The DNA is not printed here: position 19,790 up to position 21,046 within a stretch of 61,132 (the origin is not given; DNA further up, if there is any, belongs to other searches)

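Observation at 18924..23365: Overlapping operon of ATP-grasp ligase, ACC-deaminase-like PLP enzyme, GNAT, methyltransferase and sugar aminotransferase: candidate aminoacyl or N-acyl amino-sugar tailoring module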

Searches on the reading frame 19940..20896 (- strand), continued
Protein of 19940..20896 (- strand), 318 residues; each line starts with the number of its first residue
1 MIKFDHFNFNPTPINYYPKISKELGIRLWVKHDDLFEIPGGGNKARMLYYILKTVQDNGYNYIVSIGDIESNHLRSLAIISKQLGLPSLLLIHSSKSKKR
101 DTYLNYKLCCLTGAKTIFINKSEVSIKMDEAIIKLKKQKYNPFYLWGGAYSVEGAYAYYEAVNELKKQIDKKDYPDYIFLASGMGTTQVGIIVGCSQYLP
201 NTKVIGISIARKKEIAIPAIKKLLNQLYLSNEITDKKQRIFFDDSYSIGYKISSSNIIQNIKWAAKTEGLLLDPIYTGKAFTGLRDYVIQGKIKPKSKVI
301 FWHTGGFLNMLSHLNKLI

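Call 39: search_protein_families(library=pfam, proteins=[L081:10800-11774:+, L081:10089-10796:+, L081:11774-12340:+, L080:14609-15541:+, L080:6667-7587:+], max_evalue=0.001)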
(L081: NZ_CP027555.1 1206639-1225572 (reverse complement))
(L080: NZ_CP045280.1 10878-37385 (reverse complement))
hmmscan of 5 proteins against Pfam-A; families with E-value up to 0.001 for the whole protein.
L081:10800-11774:+ (324 aa): 0 families

L081:10089-10796:+ (235 aa): 1 family
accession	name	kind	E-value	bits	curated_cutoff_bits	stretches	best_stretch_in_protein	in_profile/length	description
PF08889.16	WbqC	-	2.5e-65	220.8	21.3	1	7-225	1-217/218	WbqC-like protein family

L081:11774-12340:+ (188 aa): 4 families
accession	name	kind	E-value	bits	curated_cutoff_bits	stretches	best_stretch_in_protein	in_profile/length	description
PF13302.13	Acetyltransf_3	-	2.1e-20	74.3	25.4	1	9-140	3-132/138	Acetyltransferase (GNAT) domain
PF13420.13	Acetyltransf_4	-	6e-17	62.5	24.3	1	10-166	1-154/155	Acetyltransferase (GNAT) domain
PF00583.31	Acetyltransf_1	-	1.6e-07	32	20.7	1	46-146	19-116/116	Acetyltransferase (GNAT) family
PF13523.12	Acetyltransf_8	-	6.2e-06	26.3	27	1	16-146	4-137/145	Acetyltransferase (GNAT) domain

L080:14609-15541:+ (310 aa): 2 families
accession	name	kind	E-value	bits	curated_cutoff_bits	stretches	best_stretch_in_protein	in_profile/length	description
PF00535.33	Glycos_transf_2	-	1.5e-19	71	23.3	1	22-146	1-121/168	Glycosyl transferase family 2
PF13641.12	Glyco_tranf_2_3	-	1.1e-06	29.3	27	1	21-135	3-116/230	Glycosyltransferase like family 2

L080:6667-7587:+ (306 aa): 6 families
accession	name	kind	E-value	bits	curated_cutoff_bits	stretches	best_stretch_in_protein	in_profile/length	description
PF01370.27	Epimerase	-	1.6e-45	155.8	20.9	1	19-204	42-227/240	NAD dependent epimerase/dehydratase family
PF16363.11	GDP_Man_Dehyd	-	1.3e-44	153.5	27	1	18-294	40-331/332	GDP-mannose 4,6 dehydratase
PF01073.25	3Beta_HSD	-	4.1e-13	49.4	22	1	9-257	30-275/280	3-beta hydroxysteroid dehydrogenase/isomerase family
PF04321.23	RmlD_sub_bind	-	7.5e-11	42.1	27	1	29-206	34-201/287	RmlD substrate binding domain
PF02719.21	Polysacc_synt_2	-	1.2e-09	38.2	20.2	1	27-204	58-219/293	Polysaccharide biosynthesis protein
PF07993.18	NAD_binding_4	-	0.00099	18.8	20.1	0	44-137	86-192/258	Male sterility protein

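Call 48: search_solved_structures(query=window:19940-20896:-, max_evalue=1e-20, show_alignments=3)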
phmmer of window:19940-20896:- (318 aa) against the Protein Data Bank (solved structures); distinct sequences matched with E-value up to 1e-20: 8.
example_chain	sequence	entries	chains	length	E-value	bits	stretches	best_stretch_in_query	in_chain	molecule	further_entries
4d8t_A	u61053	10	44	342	1.1e-39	139.7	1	8-308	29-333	D-cysteine desulfhydrase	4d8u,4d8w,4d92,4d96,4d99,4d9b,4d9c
4d97_A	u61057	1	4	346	1.1e-39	139.7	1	8-308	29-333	D-cysteine desulfhydrase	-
1j0a_A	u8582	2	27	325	6.7e-39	137.1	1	11-317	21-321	1-aminocyclopropane-1-carboxylate deaminase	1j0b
7ysk_A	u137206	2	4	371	1.3e-33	119.8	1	10-311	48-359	D-Cysteine desulfhydrase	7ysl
1rqx_A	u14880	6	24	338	4.2e-25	91.8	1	7-307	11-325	1-aminocyclopropane-1-carboxylate deaminase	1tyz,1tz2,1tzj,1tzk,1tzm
1f2d_A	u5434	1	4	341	1.3e-21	80.3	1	7-307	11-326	1-AMINOCYCLOPROPANE-1-CARBOXYLATE DEAMINASE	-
1j0e_A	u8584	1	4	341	4.6e-21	78.5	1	7-307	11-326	1-aminocyclopropane-1-carboxylate deaminase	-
1j0c_A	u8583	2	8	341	8.7e-21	77.6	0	7-307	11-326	1-aminocyclopropane-1-carboxylate deaminase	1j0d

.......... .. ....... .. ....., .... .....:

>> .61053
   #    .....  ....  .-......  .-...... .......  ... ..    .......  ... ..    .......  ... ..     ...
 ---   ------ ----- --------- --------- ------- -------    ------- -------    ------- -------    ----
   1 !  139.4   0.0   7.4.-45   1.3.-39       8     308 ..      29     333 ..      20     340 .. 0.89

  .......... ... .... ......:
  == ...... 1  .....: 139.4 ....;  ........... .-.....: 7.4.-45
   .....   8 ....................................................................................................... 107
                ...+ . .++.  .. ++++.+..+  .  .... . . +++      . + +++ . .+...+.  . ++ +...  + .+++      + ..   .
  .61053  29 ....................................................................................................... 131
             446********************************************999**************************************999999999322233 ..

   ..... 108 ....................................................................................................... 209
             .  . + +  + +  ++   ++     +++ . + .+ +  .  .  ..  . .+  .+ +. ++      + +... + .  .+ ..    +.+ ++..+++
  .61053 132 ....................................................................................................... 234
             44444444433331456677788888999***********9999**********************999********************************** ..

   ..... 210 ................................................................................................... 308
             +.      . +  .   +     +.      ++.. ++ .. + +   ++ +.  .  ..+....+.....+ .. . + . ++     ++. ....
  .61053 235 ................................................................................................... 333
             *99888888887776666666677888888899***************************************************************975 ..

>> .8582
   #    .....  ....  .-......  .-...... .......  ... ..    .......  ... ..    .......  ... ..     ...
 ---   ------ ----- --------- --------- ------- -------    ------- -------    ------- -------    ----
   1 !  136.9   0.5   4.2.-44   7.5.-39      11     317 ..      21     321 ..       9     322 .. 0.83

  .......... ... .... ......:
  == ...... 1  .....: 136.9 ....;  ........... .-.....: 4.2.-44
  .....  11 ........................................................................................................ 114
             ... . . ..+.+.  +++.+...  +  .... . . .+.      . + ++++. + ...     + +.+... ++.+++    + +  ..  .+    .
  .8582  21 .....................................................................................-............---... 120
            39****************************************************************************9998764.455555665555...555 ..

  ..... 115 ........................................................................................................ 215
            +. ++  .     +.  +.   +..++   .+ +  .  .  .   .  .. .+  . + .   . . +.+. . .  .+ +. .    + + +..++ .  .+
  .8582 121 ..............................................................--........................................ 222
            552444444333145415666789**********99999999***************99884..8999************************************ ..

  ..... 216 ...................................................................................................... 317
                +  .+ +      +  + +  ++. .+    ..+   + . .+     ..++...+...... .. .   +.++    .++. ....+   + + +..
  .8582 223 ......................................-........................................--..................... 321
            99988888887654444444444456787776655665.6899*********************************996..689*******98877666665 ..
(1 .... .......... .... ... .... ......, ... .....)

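Call 50: find_encoding_contigs(protein=P0001, flank=10000, max_places=3)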
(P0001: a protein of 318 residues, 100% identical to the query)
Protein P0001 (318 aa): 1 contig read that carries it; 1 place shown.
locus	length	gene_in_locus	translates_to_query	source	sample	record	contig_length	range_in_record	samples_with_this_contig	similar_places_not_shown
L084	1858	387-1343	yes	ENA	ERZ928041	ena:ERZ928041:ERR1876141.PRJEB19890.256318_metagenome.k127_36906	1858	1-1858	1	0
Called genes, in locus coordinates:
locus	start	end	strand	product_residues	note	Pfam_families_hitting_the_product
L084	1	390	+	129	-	?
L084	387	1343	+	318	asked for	PF00291:PALP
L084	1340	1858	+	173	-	?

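Call 74: find_homologous_proteins(query=L047:14164-15192:+, max_evalue=1e-20)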
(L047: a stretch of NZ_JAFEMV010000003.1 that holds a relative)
Query L047:14164-15192:+ (342 aa): 7862 proteins with E <= 1e-20 among 8000 candidates; the best 120 are listed.
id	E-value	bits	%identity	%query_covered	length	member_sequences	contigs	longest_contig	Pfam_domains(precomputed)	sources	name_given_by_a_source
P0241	1.4e-222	756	100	99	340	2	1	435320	PF13535.12,PF15632.12,PF08443.17,PF02655.20,PF21360.4,PF07478.19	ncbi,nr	ncbi:ATP-grasp domain-containing protein [Desemzia sp. RIT804]|nr:ATP-grasp domain-containing protei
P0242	1.1e-202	690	89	100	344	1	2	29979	PF13535.12,PF15632.12,PF02222.28,PF08443.17,PF02655.20,PF21360.4,PF07478.19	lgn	-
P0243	1.5e-201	686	88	100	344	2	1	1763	PF13535.12,PF15632.12,PF08443.17,PF02655.20,PF21360.4,PF07478.19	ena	-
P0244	9.4e-198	674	87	100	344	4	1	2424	PF13535.12,PF15632.12,PF08443.17,PF02655.20,PF21360.4,PF07478.19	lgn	-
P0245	9.5e-197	671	87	100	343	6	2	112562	PF13535.12,PF15632.12,PF02655.20,PF21360.4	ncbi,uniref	ncbi:ATP-grasp domain-containing protein [Desemzia sp. FAM 23991]|uniref:ATP-grasp domain-containing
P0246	8.0e-193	658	85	100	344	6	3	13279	PF13535.12,PF15632.12,PF08443.17,PF02655.20,PF21360.4,PF07478.19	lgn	-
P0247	4.2e-186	636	81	100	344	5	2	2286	PF13535.12,PF15632.12,PF08443.17,PF02655.20,PF21360.4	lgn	-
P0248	1.0e-168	579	74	99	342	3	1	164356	PF13535.12,PF15632.12,PF08443.17,PF02655.20,PF21360.4,PF07478.19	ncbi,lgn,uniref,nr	ncbi:ATP-grasp domain-containing protein [Pisciglobus halotolerans]|uniref:Carbamoyl-phosphate synth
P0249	1.5e-139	483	-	-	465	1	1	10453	PF15632.12,PF02655.20,PF21360.4,PF07478.19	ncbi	-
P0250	5.7e-129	448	62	93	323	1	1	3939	PF13535.12,PF15632.12,PF08443.17,PF02655.20,PF21360.4,PF07478.19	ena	-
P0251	2.8e-126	439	61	93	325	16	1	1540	PF15632.12,PF08443.17,PF02655.20,PF21360.4,PF07478.19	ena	-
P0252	7.8e-126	438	60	93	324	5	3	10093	PF13535.12,PF15632.12,PF02655.20,PF21360.4,PF07478.19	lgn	-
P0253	1.2e-125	437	60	96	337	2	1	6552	PF13535.12,PF15632.12,PF02655.20,PF21360.4,PF07478.19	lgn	-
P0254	1.7e-125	437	60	94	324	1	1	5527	PF15632.12,PF08443.17,PF02655.20,PF21360.4,PF07478.19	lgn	-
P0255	1.8e-125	436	60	93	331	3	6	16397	PF13535.12,PF15632.12,PF08443.17,PF02655.20,PF21360.4,PF07478.19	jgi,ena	-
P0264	3.6e-124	432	60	93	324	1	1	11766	PF13535.12,PF15632.12,PF08443.17,PF02655.20,PF21360.4,PF07478.19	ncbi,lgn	ncbi:TPA: ATP-grasp domain-containing protein [Clostridioides difficile]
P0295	9.3e-123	428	60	93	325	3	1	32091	PF13535.12,PF15632.12,PF08443.17,PF02655.20,PF21360.4,PF07478.19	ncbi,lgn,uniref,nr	ncbi:ATP-grasp domain-containing protein [Peribacillus frigoritolerans]|uniref:ATP-grasp domain-cont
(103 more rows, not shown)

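Call 75: find_encoding_contigs(protein=P0295, flank=8000, max_places=2)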
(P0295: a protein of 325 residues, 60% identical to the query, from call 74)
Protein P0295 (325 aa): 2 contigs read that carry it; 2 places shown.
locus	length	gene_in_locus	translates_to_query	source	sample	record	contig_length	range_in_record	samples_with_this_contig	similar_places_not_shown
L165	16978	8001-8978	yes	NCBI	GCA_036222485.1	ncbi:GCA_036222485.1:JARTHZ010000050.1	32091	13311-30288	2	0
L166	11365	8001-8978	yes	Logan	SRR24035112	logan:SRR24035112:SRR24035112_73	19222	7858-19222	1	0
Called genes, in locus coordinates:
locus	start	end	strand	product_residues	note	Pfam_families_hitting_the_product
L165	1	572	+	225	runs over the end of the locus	PF06564:CBP_BcsQ (weak), PF09140:MipZ, PF10609:ParA, PF13614:AAA_31, PF01656:CbiA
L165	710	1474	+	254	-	PF19567:CpsB_CapC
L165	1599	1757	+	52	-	-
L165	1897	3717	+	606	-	PF13727:CoA_binding_3, PF00106:adh_short (weak), PF01073:3Beta_HSD, PF01370:Epimerase, PF02719:Polysacc_synt_2, PF04321:RmlD_sub_bind, PF08659:KR (weak), PF16363:GDP_Man_Dehyd, +3 more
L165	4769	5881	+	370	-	PF00155:Aminotran_1_2 (weak), PF01041:DegT_DnrJ_EryC1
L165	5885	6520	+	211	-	PF02397:Bac_transf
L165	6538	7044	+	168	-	PF13302:Acetyltransf_3, PF13420:Acetyltransf_4 (weak), PF13523:Acetyltransf_8 (weak), PF00583:Acetyltransf_1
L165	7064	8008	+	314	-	PF00291:PALP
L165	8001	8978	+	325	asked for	PF21360:PylC-like_N, PF02655:ATP-grasp_3, PF08443:RimK (faint), PF07478:Dala_Dala_lig_C (weak), PF13535:ATP-grasp_4 (faint), PF15632:ATPgrasp_Ter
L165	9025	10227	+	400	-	PF13439:Glyco_transf_4 (weak), PF00534:Glycos_transf_1, PF13692:Glyco_trans_1_4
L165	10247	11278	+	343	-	PF01073:3Beta_HSD, PF01370:Epimerase, PF02719:Polysacc_synt_2, PF04321:RmlD_sub_bind, PF05368:NmrA, PF13460:NAD_binding_10, PF16363:GDP_Man_Dehyd, PF08485:Polysacc_syn_2C, +2 more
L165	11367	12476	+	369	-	PF01370:Epimerase, PF04321:RmlD_sub_bind (faint), PF07993:NAD_binding_4 (faint), PF16363:GDP_Man_Dehyd (faint), PF14667:Polysacc_synt_C, PF06560:GPI (faint)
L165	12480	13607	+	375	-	PF03033:Glyco_transf_28 (faint), PF02350:Epimerase_2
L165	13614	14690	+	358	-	PF00534:Glycos_transf_1, PF13692:Glyco_trans_1_4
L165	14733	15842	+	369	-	PF20706:GT4-conflict, PF00534:Glycos_transf_1, PF13692:Glyco_trans_1_4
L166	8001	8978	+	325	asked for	PF21360:PylC-like_N, PF02655:ATP-grasp_3, PF08443:RimK (faint), PF07478:Dala_Dala_lig_C (weak), PF13535:ATP-grasp_4 (faint), PF15632:ATPgrasp_Ter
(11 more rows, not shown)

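Call 76: find_encoding_contigs(protein=P0264, flank=8000, max_places=2)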
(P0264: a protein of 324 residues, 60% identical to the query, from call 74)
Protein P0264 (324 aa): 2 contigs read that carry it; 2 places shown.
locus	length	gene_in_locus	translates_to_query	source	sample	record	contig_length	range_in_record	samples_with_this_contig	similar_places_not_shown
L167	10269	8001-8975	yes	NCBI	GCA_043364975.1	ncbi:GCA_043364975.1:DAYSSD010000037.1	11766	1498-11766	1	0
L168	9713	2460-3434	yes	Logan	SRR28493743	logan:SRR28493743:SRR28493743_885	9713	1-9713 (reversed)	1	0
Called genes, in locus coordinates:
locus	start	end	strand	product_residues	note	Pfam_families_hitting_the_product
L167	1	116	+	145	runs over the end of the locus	PF02661:Fic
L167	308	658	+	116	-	-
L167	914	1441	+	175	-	-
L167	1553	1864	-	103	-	PF12844:HTH_19, PF13560:HTH_31, PF01381:HTH_3, PF13443:HTH_26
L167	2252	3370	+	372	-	PF04389:Peptidase_M28 (weak), PF01546:Peptidase_M20, PF07687:M20_dimer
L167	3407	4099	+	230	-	PF16481:DUF5058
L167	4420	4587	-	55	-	-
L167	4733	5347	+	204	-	PF01047:MarR (faint), PF13412:HTH_24 (weak), PF08484:Methyltransf_14 (faint), PF22674:C2185-like_N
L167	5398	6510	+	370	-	PF00155:Aminotran_1_2, PF01041:DegT_DnrJ_EryC1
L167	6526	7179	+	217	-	PF02397:Bac_transf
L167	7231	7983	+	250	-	PF00551:Formyl_trans_N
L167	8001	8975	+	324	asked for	PF21360:PylC-like_N, PF02655:ATP-grasp_3, PF07478:Dala_Dala_lig_C (weak), PF08443:RimK (weak), PF13535:ATP-grasp_4 (faint), PF15632:ATPgrasp_Ter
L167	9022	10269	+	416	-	?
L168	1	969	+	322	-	?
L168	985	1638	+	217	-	PF02397:Bac_transf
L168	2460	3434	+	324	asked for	PF21360:PylC-like_N, PF02655:ATP-grasp_3, PF07478:Dala_Dala_lig_C (weak), PF08443:RimK (weak), PF13535:ATP-grasp_4 (faint), PF15632:ATPgrasp_Ter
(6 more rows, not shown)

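Call 81: predict_structure(alignment_id=A1)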
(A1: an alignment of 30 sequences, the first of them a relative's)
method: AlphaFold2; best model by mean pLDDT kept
length: 318 residues; sequences in the alignment: 30
mean_pLDDT: 91.8   pTM: 0.91
mean pLDDT of the five models: 91.8, 91.1, 90.9, 89.4, 88.4
residues with pLDDT >= 90: 237; 70-90: 68; 50-70: 13; < 50: 0
segments of 3 or more residues with pLDDT < 50: none
pLDDT, mean of each block of 10 residues (from residue 1): 87 98 98 88 88 96 95 94 97 81 89 95 95 98 89 94 98 98 92 95 94 90 86 73 85 82 97 92 97 98 90 87
secondary structure, 60 per line:
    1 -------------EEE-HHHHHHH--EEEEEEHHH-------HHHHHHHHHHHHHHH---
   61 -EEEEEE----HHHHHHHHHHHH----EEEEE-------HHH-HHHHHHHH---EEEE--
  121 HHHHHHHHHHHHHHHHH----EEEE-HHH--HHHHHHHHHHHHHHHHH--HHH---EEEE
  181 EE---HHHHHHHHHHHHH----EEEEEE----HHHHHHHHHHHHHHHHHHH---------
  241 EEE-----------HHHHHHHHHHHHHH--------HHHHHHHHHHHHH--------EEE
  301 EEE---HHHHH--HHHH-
elements in order: E14-16 H18-24 E27-32 H43-57 E62-67 H72-83 E88-92 H104-111 E115-118 H121-137 E142-145 H152-168 E177-182 H186-198 E203-208 H213-231 E241-243 H255-268 H277-289 E298-303 H307-311 H314-317
